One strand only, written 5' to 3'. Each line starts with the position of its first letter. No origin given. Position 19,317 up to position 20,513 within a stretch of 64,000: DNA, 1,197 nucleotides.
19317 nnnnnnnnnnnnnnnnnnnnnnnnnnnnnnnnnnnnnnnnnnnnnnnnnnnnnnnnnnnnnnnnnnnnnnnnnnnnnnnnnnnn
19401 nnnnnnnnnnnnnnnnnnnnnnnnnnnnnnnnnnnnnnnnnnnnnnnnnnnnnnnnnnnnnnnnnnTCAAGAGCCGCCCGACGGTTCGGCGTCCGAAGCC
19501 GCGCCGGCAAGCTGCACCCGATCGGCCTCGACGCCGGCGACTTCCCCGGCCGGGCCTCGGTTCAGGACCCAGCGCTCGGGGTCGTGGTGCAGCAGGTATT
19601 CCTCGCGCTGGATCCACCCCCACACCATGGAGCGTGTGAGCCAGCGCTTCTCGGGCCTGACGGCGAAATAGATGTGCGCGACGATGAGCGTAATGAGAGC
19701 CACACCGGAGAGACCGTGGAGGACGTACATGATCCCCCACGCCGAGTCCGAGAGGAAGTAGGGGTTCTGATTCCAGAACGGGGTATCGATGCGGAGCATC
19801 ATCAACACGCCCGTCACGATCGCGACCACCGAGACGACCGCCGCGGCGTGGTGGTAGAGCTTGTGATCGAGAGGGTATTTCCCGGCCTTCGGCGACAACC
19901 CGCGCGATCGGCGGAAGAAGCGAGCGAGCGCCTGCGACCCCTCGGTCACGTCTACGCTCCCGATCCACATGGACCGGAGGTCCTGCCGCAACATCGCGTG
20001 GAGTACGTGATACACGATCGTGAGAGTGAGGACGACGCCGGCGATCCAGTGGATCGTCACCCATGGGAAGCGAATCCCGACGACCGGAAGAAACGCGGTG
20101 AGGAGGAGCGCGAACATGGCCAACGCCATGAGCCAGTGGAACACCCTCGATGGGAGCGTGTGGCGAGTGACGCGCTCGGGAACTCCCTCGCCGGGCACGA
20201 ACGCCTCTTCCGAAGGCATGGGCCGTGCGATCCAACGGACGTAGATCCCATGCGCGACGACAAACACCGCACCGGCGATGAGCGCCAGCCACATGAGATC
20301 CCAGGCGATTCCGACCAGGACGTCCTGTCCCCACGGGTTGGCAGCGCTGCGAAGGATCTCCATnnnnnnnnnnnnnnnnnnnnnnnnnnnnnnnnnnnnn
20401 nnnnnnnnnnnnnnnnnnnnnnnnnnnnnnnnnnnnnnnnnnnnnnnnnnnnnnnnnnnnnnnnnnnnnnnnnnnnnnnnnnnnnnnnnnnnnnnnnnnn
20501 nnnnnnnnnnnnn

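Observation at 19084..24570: Tat-exported Mo-hydroxylase wired to its own di-heme cytochrome b: a candidate quinone-reducing respiratory complex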

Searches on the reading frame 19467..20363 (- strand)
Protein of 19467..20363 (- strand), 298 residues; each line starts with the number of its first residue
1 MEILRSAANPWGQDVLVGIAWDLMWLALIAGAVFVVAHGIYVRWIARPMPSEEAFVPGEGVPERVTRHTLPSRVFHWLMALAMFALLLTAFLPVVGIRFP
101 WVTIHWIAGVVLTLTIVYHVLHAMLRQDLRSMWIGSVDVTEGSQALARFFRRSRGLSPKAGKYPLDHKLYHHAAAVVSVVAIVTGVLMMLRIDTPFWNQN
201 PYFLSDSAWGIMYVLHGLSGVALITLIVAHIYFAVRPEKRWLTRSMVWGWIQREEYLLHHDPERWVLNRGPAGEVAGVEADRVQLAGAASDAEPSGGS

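Call 5: search_protein_families(library=pfam, proteins=[window:19467-20363:-], max_evalue=0.01)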
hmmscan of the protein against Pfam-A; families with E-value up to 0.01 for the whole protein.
window:19467-20363:- (298 aa): 1 family
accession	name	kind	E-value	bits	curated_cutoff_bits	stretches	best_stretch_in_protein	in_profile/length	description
PF01292.26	Ni_hydr_CYTB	-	2.3e-21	76.8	30.1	1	67-249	1-179/179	Prokaryotic cytochrome b561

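Call 6: search_protein_families(library=ncbifam, proteins=[window:19467-20363:-], max_evalue=0.01)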
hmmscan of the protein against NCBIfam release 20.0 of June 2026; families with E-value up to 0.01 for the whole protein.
window:19467-20363:- (298 aa): 4 families
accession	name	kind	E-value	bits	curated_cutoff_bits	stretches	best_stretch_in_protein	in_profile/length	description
TIGR01583.1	formate-DH-gamm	equivalog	5.6e-14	52.6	115.85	1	64-261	1-195/204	formate dehydrogenase subunit gamma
NF007924.0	PRK10639.1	equivalog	8.8e-07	28.9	341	1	63-265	5-198/211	formate dehydrogenase cytochrome b556 subunit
TIGR02125.1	CytB-hydogenase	equivalog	0.00012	21.7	121.5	1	67-250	2-207/212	Ni/Fe-hydrogenase, b-type cytochrome subunit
NF011582.1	PRK15006.1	equivalog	0.0051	16.4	204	1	52-250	43-245/248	thiosulfate reductase cytochrome B subunit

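Call 7: find_homologous_proteins(query=window:19467-20363:-)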
Query window:19467-20363:- (298 aa): 1663 proteins with E <= 0.001 among 7625 candidates; the best 120 are listed.
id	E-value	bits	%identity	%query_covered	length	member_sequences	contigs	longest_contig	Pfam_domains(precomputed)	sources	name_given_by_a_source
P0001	1.3e-196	670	100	100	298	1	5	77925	PF01292.27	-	-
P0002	1.8e-173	594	89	100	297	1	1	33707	PF01292.27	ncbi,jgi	jgi:cytochrome b subunit of formate dehydrogenase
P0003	1.6e-166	571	83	100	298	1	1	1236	PF01292.27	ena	-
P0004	2.5e-162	558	82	100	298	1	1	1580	PF01292.27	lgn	-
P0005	2.8e-156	538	78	99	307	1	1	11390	PF01292.27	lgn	-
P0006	3.2e-153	528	78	99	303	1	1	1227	PF01292.27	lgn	-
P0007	4.6e-134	465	69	100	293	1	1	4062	PF01292.27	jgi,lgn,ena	-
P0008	1.5e-132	460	68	100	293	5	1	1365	PF01292.27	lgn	-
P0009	3.1e-132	459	80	84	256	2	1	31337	PF01292.27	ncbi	-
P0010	7.9e-119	415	62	99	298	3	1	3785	PF01292.27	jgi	jgi:cytochrome b subunit of formate dehydrogenase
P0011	1.2e-117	411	62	98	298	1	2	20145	PF01292.27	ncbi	-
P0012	6.4e-117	409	62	99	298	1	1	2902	PF01292.27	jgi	jgi:cytochrome b subunit of formate dehydrogenase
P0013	2.3e-116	407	67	93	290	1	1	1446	PF01292.27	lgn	-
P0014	1.7e-115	404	63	92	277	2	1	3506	PF01292.27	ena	-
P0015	2.8e-115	403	63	90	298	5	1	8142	PF01292.27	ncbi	-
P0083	2.8e-106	374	57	99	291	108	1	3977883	PF01292.27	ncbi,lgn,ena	-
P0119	4.0e-103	363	55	94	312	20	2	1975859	PF01292.27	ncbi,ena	-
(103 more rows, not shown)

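Call 10: find_related_loci(query=A1, collection=genome_contigs, flank=8000)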
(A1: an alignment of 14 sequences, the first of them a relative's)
Query A1 (298 aa) in genome_contigs; peptide patterns used: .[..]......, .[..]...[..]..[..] (x = any residue, [..] = any of these).
599 stretches matched a pattern (row limit reached: there are more); 595 encode a relative of the query (tblastn E <= 1e-3); the best 80 are kept; 80 distinct loci.
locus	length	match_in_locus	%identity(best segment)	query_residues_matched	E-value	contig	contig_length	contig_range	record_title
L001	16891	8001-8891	89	1-298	2e-167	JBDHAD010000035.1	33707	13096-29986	MAG: Gemmatimonadota bacterium isolate M3-44_Bin_137 M3-44_Bin_137_scaffold_4079, whole genome shotgun sequence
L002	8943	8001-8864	63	1-282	1e-117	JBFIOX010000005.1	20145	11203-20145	MAG: Gemmatimonadota bacterium isolate Mix_sand12.2021.10.Z.34 k141_411775_length_20145_cov_11.2707, whole genome shotgu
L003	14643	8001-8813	63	1-268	1e-116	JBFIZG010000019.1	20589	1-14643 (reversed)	MAG: Gemmatimonadales bacterium isolate Mix_sand14.2021.12.G.67 k141_1775775_length_20589_cov_10.6686, whole genome shot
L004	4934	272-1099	63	1-278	3e-116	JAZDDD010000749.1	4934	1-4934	MAG: Gemmatimonadota bacterium isolate TC87O_Bin_23 TC87O_Bin_23_scaffold_749, whole genome shotgun sequence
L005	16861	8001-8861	58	1-296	5e-113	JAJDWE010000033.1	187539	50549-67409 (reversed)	MAG: Gemmatimonadetes bacterium isolate jk18x22bins.97 k141_19379, whole genome shotgun sequence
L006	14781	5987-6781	64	1-265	2e-112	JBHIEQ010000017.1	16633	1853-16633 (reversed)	MAG: Gemmatimonadales bacterium isolate b2.sp2_bin.61 NODE_834_length_16633_cov_4.105381, whole genome shotgun sequence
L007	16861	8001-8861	57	1-296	3e-112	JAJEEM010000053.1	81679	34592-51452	MAG: Gemmatimonadetes bacterium isolate p16x34bins.34 k141_301208, whole genome shotgun sequence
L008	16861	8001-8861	57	1-296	1e-111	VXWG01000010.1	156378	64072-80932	MAG: Candidatus Palauibacter irciniicola isolate SB0668_bin_12 NODE_28_length_156378_cov_26.698560, whole genome shotgun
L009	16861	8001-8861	57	1-296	3e-111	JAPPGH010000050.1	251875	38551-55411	MAG: Candidatus Palauibacter rhopaloidicola isolate RHO1_bin_50 NODE_59_length_251875_cov_433.927242, whole genome shotg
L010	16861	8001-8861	57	1-296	2e-110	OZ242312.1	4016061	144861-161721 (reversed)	MAG: Gemmatimonadota bacterium isolate 199b9089-fb52-4512-a5e9-bc908b5c825e genome assembly, chromosome: 1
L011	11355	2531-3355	59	1-281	2e-110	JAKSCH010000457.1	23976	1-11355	MAG: Gemmatimonadetes bacterium isolate MAG.277 k141_3810014, whole genome shotgun sequence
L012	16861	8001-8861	57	1-296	2e-110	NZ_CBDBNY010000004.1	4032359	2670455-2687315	MAG: Candidatus Palauibacter sp. isolate 9c20def5-05d6-4f68-ae38-90b01f08d4a3 contig_3, whole genome shotgun sequence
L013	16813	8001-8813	60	1-274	5e-110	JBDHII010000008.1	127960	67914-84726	MAG: Gemmatimonadota bacterium isolate BHB10-2_Bin_169 BHB10-2_Bin_169_scaffold_655, whole genome shotgun sequence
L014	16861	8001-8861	57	1-296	4e-110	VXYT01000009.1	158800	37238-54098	MAG: Candidatus Palauibacter ramosifaciens isolate SB0670_bin_18 NODE_66_length_158800_cov_25.769460, whole genome shotg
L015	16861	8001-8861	57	1-296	5e-110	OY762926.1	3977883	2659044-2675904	MAG: Gemmatimonadota bacterium isolate 6e3ee631-f785-49ea-85f7-2f24cfa146af genome assembly, chromosome: 1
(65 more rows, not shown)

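Call 12: find_encoding_contigs(protein=P0083, flank=10000, max_places=2)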
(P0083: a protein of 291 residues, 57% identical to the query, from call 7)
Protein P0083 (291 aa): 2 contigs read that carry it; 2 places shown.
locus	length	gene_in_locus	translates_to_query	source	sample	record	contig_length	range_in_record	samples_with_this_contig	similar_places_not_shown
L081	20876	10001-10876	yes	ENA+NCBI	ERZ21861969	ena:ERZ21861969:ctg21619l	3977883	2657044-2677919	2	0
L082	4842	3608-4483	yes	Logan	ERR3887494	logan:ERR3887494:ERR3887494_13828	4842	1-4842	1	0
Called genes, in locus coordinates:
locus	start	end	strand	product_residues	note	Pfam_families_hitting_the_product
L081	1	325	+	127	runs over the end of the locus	-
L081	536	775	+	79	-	-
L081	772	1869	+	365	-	-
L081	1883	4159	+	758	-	-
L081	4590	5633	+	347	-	PF17170:DUF5128 (weak)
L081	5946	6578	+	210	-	PF00111:Fer2 (weak), PF01799:Fer2_2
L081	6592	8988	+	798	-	PF01315:Ald_Xan_dh_C, PF02738:MoCoBD_1, PF20256:MoCoBD_2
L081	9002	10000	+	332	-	PF00941:FAD_binding_5, PF03450:CO_deh_flav_C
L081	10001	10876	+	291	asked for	PF01292:Ni_hydr_CYTB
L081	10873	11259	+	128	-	-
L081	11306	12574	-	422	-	-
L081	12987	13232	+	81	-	PF22513:FitA-like_RHH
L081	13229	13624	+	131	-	PF01850:PIN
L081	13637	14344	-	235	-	PF06468:Spond_N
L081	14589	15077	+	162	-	-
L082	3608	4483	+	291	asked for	PF01292:Ni_hydr_CYTB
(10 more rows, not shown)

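Call 13: find_encoding_contigs(protein=P0119, flank=10000, max_places=2)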
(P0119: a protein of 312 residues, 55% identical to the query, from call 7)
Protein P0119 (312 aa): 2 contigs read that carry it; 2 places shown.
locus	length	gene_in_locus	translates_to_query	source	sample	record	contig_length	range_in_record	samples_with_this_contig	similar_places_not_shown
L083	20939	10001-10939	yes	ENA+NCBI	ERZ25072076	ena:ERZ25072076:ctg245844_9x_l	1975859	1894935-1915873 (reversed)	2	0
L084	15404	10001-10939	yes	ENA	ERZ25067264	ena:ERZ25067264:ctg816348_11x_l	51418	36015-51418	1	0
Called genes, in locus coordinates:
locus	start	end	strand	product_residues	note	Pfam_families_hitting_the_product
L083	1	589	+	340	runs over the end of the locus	PF02321:OEP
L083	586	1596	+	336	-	PF25917:BSH_RND (faint), PF25973:BSH_CzcB (weak), PF25881:HH_YBHG, PF25954:Beta-barrel_RND_2 (weak), PF25990:Beta-barrel_YknX, PF26002:Beta-barrel_AprE (weak)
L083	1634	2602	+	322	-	PF00005:ABC_tran, PF13304:AAA_21 (faint)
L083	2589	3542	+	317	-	PF00005:ABC_tran, PF13304:AAA_21 (faint)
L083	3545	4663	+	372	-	PF12679:ABC2_membrane_2, PF12698:ABC2_membrane_3, PF01061:ABC2_membrane, PF12730:ABC2_membrane_4 (weak)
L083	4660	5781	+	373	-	PF12679:ABC2_membrane_2, PF12698:ABC2_membrane_3, PF01061:ABC2_membrane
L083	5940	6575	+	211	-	PF00111:Fer2 (weak), PF01799:Fer2_2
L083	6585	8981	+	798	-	PF01315:Ald_Xan_dh_C, PF02738:MoCoBD_1, PF20256:MoCoBD_2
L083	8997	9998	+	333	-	PF00941:FAD_binding_5, PF03450:CO_deh_flav_C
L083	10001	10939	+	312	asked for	PF01292:Ni_hydr_CYTB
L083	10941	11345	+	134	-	-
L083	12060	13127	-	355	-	PF13384:HTH_23 (weak), PF13518:HTH_28, PF13551:HTH_29, PF13565:HTH_32, PF00665:rve, PF13683:rve_3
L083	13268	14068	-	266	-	PF00665:rve, PF13683:rve_3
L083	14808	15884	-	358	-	PF00924:MS_channel_2nd, PF21082:MS_channel_3rd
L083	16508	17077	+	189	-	PF08843:AbiEii (weak)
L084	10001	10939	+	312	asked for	PF01292:Ni_hydr_CYTB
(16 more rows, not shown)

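Call 17: search_solved_structures(query=A1, max_evalue=1, show_alignments=3)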
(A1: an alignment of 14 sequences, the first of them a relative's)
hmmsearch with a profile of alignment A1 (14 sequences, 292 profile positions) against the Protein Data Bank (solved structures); distinct sequences matched with E-value up to 1: 2.
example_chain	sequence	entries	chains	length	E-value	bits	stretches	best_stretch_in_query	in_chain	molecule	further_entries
6d3r_A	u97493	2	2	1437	0.049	16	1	10-65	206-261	Cystic fibrosis transmembrane conductance regulator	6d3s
8hju_Y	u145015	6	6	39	0.88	11.9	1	75-102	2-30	SUBUNIT Y | reaction center small polypeptide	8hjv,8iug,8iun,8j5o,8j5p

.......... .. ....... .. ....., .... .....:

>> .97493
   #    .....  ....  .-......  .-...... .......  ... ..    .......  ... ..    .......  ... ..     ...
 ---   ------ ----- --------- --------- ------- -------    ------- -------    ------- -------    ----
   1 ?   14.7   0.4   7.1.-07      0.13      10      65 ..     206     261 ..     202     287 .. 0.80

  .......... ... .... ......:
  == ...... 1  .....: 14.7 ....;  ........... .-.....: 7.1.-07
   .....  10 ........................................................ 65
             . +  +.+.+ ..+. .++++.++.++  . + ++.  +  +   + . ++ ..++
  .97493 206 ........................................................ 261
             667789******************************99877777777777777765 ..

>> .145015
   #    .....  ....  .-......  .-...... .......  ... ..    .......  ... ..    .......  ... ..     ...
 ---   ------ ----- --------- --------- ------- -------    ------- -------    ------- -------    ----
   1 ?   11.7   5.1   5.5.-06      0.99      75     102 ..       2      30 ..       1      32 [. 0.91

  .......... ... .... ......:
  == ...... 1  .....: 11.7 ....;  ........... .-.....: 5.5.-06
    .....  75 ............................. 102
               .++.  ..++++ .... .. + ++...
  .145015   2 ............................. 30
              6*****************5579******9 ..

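Call 23: search_dna_similar(query=window:19467-20363:-, collection=plasmids, mode=protein, max_evalue=0.001, max_rows=25)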
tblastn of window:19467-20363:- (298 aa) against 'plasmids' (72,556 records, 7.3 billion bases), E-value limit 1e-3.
No match.

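Call 34: predict_structure(alignment_id=A3)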
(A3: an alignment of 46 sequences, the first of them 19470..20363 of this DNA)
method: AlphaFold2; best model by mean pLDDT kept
length: 298 residues; sequences in the alignment: 46
mean_pLDDT: 79.9   pTM: 0.74
mean pLDDT of the five models: 79.9, 79.4, 78.3, 77.2, 77.1
residues with pLDDT >= 90: 95; 70-90: 134; 50-70: 47; < 50: 22
segments of 3 or more residues with pLDDT < 50: 277-298
pLDDT, mean of each block of 10 residues (from residue 1): 62 66 82 86 78 66 91 93 91 83 90 92 87 91 90 80 88 92 89 66 81 88 89 88 93 90 73 50 37 35
secondary structure, 60 per line:
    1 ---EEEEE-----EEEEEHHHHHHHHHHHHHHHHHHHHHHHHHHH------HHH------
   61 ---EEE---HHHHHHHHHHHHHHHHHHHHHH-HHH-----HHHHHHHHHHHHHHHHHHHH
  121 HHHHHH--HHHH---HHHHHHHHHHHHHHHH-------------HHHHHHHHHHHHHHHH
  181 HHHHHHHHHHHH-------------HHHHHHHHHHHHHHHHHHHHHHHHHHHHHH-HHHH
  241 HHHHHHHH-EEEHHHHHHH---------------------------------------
elements in order: E4-8 E14-18 H19-45 E64-66 H70-91 H101-126 H129-132 H136-151 H165-192 H206-235 H237-248 E250-252 H253-259

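Call 37: fold_search(model_id=the predicted structure, library=pdb)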
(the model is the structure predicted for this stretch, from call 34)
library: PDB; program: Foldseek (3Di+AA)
matches with E <= 10: 180; with E <= 0.001: 1
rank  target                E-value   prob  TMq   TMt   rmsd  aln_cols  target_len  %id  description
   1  1kqf_C                2.4e-05  1.00  0.52  0.69   3.7       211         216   18  FORMATE DEHYDROGENASE N FROM E. COLI (released 2002-03-15)
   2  4gd3_A                2.3e-02  1.00  0.36  0.57   7.4       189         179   18  Structure of E. coli hydrogenase-1 in complex with cytochrome b (released 2013-01-02)
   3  6hcy_A                5.7e-02  0.60  0.21  0.16  18.6       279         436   13  human STEAP4 bound to NADP, FAD, heme and Fe(III)-NTA. (released 2018-10-24)
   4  8ucd_B                2.9e-01  0.69  0.30  0.36  13.2       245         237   12  Cryo-EM structure of human STEAP1 in complex with AMG 509 Fab (released 2023-11-22)
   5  9ojn                  3.0e-01  0.69  0.31  0.15  11.3       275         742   11  Structure of Mycobacterium smegmatis EtfD (released 2025-05-21)
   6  9ge2_R                3.7e-01  0.18  0.18  0.19  20.0       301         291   11  Structure of GPR55 in complex with G13 and synthetic agonist ML184 (released 2025-03-05)
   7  6y9b_A                4.7e-01  0.47  0.29  0.33  13.2       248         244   12  Cryo-EM structure of trimeric human STEAP1 bound to three Fab120.545 fragments (released 2020-05-20)
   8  7tai_A                4.9e-01  0.33  0.26  0.20  14.6       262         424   16  Structure of STEAP2 in complex with ligands (released 2023-01-25)
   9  8ucd_A                5.2e-01  0.41  0.29  0.34  13.8       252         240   11  Cryo-EM structure of human STEAP1 in complex with AMG 509 Fab (released 2023-11-22)
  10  8ucd_C                6.0e-01  0.51  0.30  0.36  14.2       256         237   13  Cryo-EM structure of human STEAP1 in complex with AMG 509 Fab (released 2023-11-22)
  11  8j6d_C                8.4e-01  0.12  0.15  0.15  18.4       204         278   13  Structure of EP141-C3aR-Go complex (released 2023-10-18)
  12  7cx2_R                8.8e-01  0.12  0.17  0.19  24.6       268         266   14  Cryo-EM structure of the PGE2-bound EP2-Gs complex (released 2021-05-05)
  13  6ibb_C                9.3e-01  0.23  0.24  0.25  19.4       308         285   11  Crystal structure of the rat isoform of the succinate receptor SUCNR1 (GPR91) in complex with a nanobody (released 2019-08-14)
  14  7l0r_C                1.2e+00  0.10  0.19  0.19  22.5       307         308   11  Structure of NTS-NTSR1-Gi complex in lipid nanodisc, noncanonical state, without AHD (released 2021-01-06)
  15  8i9a_C                1.2e+00  0.09  0.14  0.15  17.8       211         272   10  Structure of EP54-C3aR-Gq complex (released 2023-10-18)
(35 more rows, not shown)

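Call 49: search_protein_representatives(alignment_id=A3)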
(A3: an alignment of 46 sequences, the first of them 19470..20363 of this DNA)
Query: 46 sequences, 292 profile positions. Proteins with E-value up to 0.001 (for the whole library): 900; up to 1e-10: 527; up to 1e-30: 140. The best 150 are listed.
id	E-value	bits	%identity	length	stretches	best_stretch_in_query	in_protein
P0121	1.0e-123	428.7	-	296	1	1-286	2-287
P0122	2.4e-102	358.5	-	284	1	2-276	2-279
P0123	3.8e-99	348.0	-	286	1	1-272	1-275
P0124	8.3e-95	333.8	-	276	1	1-273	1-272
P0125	1.5e-92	326.4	-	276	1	1-270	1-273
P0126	1.6e-88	313.1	-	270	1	72-279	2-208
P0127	3.1e-84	299.1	-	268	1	1-266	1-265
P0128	4.7e-82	291.9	-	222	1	1-207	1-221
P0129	1.1e-80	287.4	-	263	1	1-254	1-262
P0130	7.5e-78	278.1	-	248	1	51-213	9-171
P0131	1.3e-71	257.6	-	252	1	1-267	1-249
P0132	2.0e-71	257.0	-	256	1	3-269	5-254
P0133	3.0e-69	249.9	-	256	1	1-266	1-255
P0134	2.4e-68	247.0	-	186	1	92-272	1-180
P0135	4.8e-67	242.7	-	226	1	58-271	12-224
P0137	4.6e-65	236.2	-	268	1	1-272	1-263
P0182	8.2e-43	163.1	-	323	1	11-281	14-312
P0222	2.0e-35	138.9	-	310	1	6-269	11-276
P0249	8.2e-32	127.0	-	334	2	63-274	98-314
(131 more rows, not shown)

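Call 51: find_homologous_proteins(query=P0133)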
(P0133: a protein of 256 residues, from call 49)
Query P0133 (256 aa): 33 proteins with E <= 0.001 among 8000 candidates.
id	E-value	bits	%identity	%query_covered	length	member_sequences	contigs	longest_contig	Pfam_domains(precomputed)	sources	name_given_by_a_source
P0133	2.4e-163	560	100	100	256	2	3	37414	PF01292.27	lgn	-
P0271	2.6e-62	229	44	97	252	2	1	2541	PF01292.27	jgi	jgi:cytochrome b subunit of formate dehydrogenase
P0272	1.5e-58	217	44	100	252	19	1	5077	PF01292.27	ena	-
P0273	2.9e-53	199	47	77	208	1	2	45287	PF01292.27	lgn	-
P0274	3.4e-50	189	44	82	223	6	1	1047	PF01292.27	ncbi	-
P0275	7.4e-50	188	43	96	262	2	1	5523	PF01292.27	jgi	jgi:cytochrome b subunit of formate dehydrogenase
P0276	1.6e-47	180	47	79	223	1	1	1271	PF01292.27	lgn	-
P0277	1.8e-47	180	49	78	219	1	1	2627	PF01292.27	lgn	-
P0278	2.5e-47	180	45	77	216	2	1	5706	PF01292.27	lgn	-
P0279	6.1e-47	179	47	77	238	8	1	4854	PF01292.27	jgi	-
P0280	2.6e-46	176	45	79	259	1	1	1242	PF01292.27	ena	-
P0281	4.8e-46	176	45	77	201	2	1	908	PF01292.27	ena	-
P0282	6.6e-46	175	46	77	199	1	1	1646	PF01292.27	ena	-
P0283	7.3e-46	175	44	83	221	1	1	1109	PF01292.27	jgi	jgi:formate dehydrogenase subunit gamma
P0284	9.3e-46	175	47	77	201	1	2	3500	PF01292.27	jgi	jgi:formate dehydrogenase subunit gamma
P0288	4.9e-45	172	45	76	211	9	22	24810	PF01292.27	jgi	jgi:cytochrome b subunit of formate dehydrogenase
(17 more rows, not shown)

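Call 52: find_encoding_contigs(protein=P0133, flank=8000, max_places=2)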
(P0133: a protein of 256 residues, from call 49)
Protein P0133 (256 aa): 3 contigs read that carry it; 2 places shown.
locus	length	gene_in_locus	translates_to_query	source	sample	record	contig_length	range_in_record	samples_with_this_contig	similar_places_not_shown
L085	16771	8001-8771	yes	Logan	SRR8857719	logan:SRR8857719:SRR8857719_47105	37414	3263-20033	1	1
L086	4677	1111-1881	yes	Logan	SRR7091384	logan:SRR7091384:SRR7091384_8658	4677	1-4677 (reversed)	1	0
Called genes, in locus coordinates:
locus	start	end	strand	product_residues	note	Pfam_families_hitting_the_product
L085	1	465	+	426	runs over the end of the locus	PF12006:DUF3500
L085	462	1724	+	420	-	PF19649:DUF6152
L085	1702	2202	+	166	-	-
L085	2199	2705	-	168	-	PF20349:DUF6644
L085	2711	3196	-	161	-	PF20349:DUF6644 (weak)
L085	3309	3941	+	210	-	PF02798:GST_N, PF13417:GST_N_3, PF13409:GST_N_2, PF13410:GST_C_2 (weak)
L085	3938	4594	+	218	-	PF00111:Fer2, PF01799:Fer2_2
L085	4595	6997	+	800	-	PF01315:Ald_Xan_dh_C, PF02738:MoCoBD_1, PF20256:MoCoBD_2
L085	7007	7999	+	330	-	PF00941:FAD_binding_5, PF03450:CO_deh_flav_C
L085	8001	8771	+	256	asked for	PF01292:Ni_hydr_CYTB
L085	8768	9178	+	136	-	-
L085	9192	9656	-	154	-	PF03928:HbpS-like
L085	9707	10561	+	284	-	PF01144:CoA_trans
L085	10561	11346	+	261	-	PF01144:CoA_trans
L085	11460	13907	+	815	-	PF07715:Plug, PF00593:TonB_dep_Rec_b-barrel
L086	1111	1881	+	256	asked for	PF01292:Ni_hydr_CYTB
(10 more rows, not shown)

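Call 53: find_encoding_contigs(protein=P0273, flank=8000, max_places=2)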
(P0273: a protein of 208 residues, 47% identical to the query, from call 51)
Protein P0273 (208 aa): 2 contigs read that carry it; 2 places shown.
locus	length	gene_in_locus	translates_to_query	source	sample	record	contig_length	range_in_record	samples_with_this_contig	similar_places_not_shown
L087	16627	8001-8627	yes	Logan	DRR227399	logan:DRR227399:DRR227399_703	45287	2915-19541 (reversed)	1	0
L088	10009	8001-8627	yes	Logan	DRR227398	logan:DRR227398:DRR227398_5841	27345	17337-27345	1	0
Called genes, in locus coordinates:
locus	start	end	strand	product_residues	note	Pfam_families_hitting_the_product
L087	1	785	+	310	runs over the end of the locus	PF00561:Abhydrolase_1, PF12146:Hydrolase_4, PF12697:Abhydrolase_6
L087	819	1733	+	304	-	PF08894:DUF1838 (faint)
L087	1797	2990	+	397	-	PF00355:Rieske, PF00848:Ring_hydroxyl_A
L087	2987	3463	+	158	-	PF00866:Ring_hydroxyl_B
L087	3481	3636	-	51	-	-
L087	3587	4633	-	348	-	PF00941:FAD_binding_5, PF03450:CO_deh_flav_C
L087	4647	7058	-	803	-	PF01315:Ald_Xan_dh_C, PF02738:MoCoBD_1, PF20256:MoCoBD_2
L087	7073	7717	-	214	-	PF00111:Fer2 (weak), PF01799:Fer2_2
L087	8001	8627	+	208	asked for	PF01292:Ni_hydr_CYTB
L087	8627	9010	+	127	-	-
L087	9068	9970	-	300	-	PF02737:3HCDH_N (weak), PF02826:2-Hacid_dh_C, PF03446:NAD_binding_2, PF03807:F420_oxidored, PF07991:KARI_N (weak), PF14833:NAD_binding_11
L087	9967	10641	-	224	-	PF01177:Asp_Glu_race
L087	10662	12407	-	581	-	PF02129:Peptidase_S15, PF08530:PepX_C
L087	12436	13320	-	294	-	PF03446:NAD_binding_2, PF03807:F420_oxidored (weak), PF14833:NAD_binding_11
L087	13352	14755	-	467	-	PF01042:Ribonuc_L-PSP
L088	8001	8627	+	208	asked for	PF01292:Ni_hydr_CYTB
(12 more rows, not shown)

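Call 54: find_encoding_contigs(protein=P0288, flank=8000, max_places=2)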
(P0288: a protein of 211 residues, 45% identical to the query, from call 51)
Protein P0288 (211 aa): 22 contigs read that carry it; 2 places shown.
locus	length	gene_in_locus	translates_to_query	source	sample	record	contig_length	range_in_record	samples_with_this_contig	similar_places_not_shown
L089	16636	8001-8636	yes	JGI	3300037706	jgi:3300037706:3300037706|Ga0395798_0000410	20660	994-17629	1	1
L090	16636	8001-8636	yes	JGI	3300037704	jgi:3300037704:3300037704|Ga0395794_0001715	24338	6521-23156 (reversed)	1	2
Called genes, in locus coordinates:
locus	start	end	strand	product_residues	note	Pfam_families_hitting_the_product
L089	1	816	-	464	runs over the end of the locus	PF01565:FAD_binding_4, PF02913:FAD-oxidase_C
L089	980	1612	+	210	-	PF02798:GST_N, PF13417:GST_N_3, PF13409:GST_N_2, PF00043:GST_C, PF13410:GST_C_2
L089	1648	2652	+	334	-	PF19368:WHD_AraR (weak), PF21906:WHD_NrtR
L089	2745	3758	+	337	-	PF02445:NadA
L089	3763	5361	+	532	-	PF00890:FAD_binding_2, PF01266:DAO, PF03486:HI0933_like (faint), PF07992:Pyr_redox_2 (faint), PF02910:Succ_DH_flav_C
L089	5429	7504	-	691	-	PF01011:PQQ, PF13570:Beta-prop_ACSF4 (weak), PF23727:Beta-prop_FAM234A_B (faint), PF13360:PQQ_2, PF01011:PQQ, PF13360:PQQ_2, PF13570:Beta-prop_ACSF4 (weak), PF13442:Cytochrome_CBB3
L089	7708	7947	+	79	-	-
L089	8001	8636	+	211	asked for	PF01292:Ni_hydr_CYTB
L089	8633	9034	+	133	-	-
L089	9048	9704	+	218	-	PF01292:Ni_hydr_CYTB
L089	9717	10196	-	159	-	PF01322:Cytochrom_C_2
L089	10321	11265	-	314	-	PF13365:Trypsin_2, PF00595:PDZ (faint), PF13180:PDZ_2, PF17820:PDZ_6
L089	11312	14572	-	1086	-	PF01564:Spermine_synth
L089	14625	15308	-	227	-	PF04298:Zn_peptidase_2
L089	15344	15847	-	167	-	-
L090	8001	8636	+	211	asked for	PF01292:Ni_hydr_CYTB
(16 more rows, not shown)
